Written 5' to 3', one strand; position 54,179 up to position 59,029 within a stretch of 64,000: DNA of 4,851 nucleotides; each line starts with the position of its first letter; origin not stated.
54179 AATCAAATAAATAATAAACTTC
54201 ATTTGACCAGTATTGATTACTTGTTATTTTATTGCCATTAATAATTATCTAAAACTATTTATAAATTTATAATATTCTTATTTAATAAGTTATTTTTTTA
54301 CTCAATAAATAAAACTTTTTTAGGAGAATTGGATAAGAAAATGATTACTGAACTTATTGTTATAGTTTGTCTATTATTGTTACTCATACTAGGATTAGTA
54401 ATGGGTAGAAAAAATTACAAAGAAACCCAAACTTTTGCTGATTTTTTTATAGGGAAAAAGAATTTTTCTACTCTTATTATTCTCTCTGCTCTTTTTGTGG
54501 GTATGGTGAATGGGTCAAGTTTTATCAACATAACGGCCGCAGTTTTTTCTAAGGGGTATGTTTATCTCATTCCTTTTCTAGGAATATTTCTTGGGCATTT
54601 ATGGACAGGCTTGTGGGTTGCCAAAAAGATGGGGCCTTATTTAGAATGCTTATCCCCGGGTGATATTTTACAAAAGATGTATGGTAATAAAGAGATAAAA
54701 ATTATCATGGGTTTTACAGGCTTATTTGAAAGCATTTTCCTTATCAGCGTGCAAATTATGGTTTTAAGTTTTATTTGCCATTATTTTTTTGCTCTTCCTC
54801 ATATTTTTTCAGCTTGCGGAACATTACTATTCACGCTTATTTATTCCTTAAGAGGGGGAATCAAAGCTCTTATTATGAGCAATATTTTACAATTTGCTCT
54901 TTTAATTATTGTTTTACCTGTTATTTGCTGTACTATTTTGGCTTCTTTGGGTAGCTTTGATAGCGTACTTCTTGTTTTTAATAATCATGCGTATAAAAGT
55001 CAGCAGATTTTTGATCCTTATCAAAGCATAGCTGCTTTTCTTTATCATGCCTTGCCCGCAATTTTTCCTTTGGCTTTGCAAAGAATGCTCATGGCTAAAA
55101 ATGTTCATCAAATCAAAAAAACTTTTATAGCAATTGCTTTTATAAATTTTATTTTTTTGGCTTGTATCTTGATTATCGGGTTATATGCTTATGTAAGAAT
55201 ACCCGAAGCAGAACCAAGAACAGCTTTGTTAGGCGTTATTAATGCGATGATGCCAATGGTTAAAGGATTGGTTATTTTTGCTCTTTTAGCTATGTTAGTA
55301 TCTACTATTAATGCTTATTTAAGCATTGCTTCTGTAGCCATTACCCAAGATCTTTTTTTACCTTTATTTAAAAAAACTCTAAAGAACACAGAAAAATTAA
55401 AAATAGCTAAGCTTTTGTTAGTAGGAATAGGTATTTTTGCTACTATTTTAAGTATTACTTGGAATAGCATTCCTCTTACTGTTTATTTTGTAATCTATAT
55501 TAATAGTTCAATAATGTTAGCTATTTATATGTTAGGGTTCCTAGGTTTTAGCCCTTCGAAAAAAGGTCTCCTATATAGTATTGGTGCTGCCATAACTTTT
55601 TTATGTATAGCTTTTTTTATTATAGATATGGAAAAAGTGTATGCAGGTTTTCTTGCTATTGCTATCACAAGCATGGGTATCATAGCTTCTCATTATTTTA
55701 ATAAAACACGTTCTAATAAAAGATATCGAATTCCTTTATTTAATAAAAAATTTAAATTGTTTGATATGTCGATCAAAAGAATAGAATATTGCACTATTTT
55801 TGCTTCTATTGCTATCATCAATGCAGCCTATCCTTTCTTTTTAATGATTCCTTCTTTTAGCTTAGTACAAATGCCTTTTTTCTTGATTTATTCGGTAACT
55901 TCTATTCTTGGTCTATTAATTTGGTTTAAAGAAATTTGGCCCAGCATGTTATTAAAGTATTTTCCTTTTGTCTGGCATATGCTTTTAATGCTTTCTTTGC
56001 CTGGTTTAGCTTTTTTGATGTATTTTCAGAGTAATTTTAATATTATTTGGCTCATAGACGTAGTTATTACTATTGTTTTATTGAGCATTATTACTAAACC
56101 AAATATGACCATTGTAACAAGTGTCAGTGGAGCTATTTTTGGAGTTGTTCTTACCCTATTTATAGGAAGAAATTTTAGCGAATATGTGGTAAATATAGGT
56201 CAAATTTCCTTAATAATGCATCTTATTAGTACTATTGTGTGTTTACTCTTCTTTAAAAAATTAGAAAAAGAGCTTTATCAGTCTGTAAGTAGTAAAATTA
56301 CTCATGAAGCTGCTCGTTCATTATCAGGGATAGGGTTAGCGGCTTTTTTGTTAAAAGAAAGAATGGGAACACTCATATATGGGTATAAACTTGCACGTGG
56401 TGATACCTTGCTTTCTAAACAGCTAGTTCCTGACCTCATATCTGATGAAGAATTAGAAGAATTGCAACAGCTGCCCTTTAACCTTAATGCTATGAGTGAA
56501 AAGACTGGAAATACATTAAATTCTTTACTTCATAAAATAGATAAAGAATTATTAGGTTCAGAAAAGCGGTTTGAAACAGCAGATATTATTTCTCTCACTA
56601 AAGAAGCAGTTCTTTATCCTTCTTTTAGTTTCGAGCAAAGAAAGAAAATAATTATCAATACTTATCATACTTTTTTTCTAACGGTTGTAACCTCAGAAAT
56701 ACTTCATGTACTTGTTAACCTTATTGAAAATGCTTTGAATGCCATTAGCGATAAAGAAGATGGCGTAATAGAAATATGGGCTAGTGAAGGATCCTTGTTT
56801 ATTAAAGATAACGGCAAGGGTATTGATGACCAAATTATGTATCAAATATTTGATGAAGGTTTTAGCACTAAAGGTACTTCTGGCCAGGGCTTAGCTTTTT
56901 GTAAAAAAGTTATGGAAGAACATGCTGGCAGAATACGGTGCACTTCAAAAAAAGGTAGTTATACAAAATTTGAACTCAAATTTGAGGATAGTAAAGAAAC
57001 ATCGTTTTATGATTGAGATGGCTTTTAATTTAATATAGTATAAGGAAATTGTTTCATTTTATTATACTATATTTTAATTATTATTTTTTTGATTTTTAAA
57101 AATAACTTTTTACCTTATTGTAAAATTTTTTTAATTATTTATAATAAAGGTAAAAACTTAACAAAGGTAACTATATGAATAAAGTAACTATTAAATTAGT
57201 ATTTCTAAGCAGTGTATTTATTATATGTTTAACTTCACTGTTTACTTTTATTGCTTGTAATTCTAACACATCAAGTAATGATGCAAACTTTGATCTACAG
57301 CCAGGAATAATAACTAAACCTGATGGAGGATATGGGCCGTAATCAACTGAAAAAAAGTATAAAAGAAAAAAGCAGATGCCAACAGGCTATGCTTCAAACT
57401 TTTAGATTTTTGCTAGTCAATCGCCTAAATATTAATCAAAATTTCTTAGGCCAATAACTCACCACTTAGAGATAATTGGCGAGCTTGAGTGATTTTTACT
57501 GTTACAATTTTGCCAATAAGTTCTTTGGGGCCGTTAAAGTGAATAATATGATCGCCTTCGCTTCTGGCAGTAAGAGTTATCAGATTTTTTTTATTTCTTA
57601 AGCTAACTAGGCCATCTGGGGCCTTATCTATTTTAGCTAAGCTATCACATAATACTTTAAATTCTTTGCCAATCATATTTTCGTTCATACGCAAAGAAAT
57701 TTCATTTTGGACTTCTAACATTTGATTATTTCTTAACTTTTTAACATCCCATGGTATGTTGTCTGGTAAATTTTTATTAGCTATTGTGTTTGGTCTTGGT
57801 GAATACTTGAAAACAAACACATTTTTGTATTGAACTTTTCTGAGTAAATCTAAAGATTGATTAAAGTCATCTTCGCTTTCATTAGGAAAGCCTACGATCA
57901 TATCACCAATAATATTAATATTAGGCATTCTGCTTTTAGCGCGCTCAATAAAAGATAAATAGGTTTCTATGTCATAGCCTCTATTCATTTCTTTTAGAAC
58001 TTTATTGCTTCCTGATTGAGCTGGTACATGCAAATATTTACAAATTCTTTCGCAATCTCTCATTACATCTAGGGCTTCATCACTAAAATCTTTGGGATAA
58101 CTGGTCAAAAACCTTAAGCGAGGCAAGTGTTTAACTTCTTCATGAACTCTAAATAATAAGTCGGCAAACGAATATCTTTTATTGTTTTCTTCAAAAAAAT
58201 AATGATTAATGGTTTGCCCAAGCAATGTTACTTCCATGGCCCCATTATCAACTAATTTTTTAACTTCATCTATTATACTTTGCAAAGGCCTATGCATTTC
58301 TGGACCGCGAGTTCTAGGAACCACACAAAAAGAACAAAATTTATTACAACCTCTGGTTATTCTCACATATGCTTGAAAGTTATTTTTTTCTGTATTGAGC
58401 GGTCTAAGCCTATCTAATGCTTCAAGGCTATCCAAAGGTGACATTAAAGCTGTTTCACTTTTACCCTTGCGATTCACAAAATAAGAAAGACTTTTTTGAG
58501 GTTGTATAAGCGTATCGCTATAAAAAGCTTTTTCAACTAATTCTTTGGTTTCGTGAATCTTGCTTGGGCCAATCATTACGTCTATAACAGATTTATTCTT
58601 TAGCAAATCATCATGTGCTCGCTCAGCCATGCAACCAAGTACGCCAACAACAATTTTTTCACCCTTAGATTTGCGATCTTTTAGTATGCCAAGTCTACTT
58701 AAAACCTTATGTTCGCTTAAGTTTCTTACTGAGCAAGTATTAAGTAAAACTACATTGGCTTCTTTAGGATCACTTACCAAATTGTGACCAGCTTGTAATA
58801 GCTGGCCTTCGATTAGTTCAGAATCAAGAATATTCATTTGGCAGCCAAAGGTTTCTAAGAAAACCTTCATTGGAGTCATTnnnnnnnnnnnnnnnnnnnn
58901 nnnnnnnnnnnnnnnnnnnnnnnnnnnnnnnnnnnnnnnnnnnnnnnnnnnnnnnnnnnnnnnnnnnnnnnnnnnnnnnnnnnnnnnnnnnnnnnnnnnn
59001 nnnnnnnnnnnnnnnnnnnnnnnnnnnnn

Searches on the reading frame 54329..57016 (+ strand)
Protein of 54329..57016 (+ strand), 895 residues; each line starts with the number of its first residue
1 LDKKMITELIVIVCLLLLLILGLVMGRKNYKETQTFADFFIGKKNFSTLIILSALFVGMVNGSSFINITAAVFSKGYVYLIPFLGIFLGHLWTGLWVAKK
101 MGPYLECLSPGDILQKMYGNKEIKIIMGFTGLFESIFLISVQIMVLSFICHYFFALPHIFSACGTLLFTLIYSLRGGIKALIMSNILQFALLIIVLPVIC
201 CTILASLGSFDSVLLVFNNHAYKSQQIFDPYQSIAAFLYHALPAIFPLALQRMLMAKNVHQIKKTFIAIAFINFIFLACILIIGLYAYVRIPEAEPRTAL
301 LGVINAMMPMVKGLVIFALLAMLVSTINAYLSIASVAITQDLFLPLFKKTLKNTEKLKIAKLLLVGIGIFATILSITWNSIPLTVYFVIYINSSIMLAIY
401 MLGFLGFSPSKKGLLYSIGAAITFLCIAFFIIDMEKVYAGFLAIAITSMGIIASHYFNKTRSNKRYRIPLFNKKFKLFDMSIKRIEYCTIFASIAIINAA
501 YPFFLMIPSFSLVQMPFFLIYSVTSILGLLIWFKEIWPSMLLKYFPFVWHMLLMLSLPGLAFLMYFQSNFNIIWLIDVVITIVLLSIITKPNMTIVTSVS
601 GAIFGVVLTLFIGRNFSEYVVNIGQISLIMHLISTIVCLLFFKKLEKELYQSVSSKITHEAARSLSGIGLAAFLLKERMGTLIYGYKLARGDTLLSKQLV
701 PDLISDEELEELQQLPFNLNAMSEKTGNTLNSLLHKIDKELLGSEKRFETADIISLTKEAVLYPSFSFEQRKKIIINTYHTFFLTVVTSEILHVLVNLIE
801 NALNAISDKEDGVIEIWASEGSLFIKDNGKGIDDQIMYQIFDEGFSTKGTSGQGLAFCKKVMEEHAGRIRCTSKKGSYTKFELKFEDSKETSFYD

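Call 80: search_protein_families(library=ncbifam, proteins=[window:54329-57016:+], max_evalue=1e-10)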
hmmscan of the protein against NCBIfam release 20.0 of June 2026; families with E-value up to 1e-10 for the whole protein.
window:54329-57016:+ (895 aa): 6 families
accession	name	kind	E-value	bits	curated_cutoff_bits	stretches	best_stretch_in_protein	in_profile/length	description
NF008298.1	PRK11086.1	subfamily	2.8e-19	69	520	1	787-884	420-522/529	DcuS/MalK family sensor histidine kinase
NF041945.1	LuxN_Vibrio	equivalog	6.3e-19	67.6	1550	1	766-885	551-679/839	quorum-sensing autoinducer 1 sensor kinase/phosphatase LuxN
NF008468.0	PRK11360.1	equivalog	2e-16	59.5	646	1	788-887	503-608/616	two-component system sensor histidine kinase AtoS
TIGR00813.1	sss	superfamily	9e-15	54.6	184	1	39-402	1-392/411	sodium/solute symporter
NF007688.0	PRK10364.1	equivalog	9.6e-15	54.3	479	1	791-884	352-448/460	two-component system sensor histidine kinase ZraS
NF038334.1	malate_HK_MalK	exception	1.3e-11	43.8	800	1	785-885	418-523/533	malate sensor histidine kinase MalK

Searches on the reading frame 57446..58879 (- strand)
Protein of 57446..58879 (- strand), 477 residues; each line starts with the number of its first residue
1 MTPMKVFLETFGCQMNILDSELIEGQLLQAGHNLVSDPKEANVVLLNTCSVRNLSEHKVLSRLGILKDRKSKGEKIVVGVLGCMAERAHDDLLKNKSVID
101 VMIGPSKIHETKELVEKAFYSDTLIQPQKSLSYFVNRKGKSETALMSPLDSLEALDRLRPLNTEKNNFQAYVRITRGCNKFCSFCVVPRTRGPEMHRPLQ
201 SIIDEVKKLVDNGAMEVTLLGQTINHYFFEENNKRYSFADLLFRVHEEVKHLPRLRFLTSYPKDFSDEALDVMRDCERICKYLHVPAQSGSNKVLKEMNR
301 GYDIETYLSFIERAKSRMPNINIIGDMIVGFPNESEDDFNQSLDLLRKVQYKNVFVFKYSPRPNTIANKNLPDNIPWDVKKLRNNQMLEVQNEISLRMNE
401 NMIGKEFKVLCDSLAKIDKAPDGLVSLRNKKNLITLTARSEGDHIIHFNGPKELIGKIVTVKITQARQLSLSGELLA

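Call 80: search_protein_families(library=ncbifam, proteins=[window:57446-58879:-], max_evalue=1e-10)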
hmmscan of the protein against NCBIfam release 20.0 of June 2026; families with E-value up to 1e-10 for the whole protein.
window:57446-58879:- (477 aa): 10 families
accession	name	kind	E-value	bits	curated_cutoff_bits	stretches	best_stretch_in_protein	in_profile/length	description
TIGR01574.1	miaB-methiolase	equivalog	1.8e-124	416.1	355.3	1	5-475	1-436/437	tRNA (N6-isopentenyl adenosine(37)-C2)-methylthiotransferase MiaB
TIGR00089.1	TIGR00089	subfamily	5.7e-123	410.9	251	1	5-473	1-429/429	MiaB/RimO family radical SAM methylthiotransferase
NF010916.0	PRK14336.1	equivalog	1.1e-86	291.2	606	2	165-476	121-413/418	tRNA (N6-isopentenyl adenosine(37)-C2)-methylthiotransferase MiaB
TIGR01125.1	TIGR01125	equivalog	1.5e-84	284.6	356.95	1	6-472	2-431/432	30S ribosomal protein S12 methylthiotransferase RimO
TIGR01579.1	MiaB-like-C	equivalog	4e-82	276.7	357.05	1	8-413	1-381/416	tRNA (N(6)-L-threonylcarbamoyladenosine(37)-C(2))-methylthiotransferase MtaB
TIGR01578.1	MiaB-like-B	hypoth_equivalog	9.5e-78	261.8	314.7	1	5-474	1-419/421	tRNA (N(6)-L-threonylcarbamoyladenosine(37)-C(2))-methylthiotransferase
TIGR04014.1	B12_SAM_MJ_0865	equivalog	3e-29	102.1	360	1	23-366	17-353/434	methyl-coenzyme M reductase glutamine C-methyltransferase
TIGR04013.1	B12_SAM_MJ_1487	hypoth_equivalog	7.7e-28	97.4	251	1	135-382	118-368/382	TIGR04013 family B12-binding domain/radical SAM domain-containing protein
TIGR03471.1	HpnJ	equivalog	4.5e-16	58.8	577.6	1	68-367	90-383/472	hopanoid biosynthesis associated radical SAM protein HpnJ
TIGR04479.1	bcpD_PhpK_rSAM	subfamily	9.1e-14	50.7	600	1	169-350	241-410/504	PhpK family radical SAM P-methyltransferase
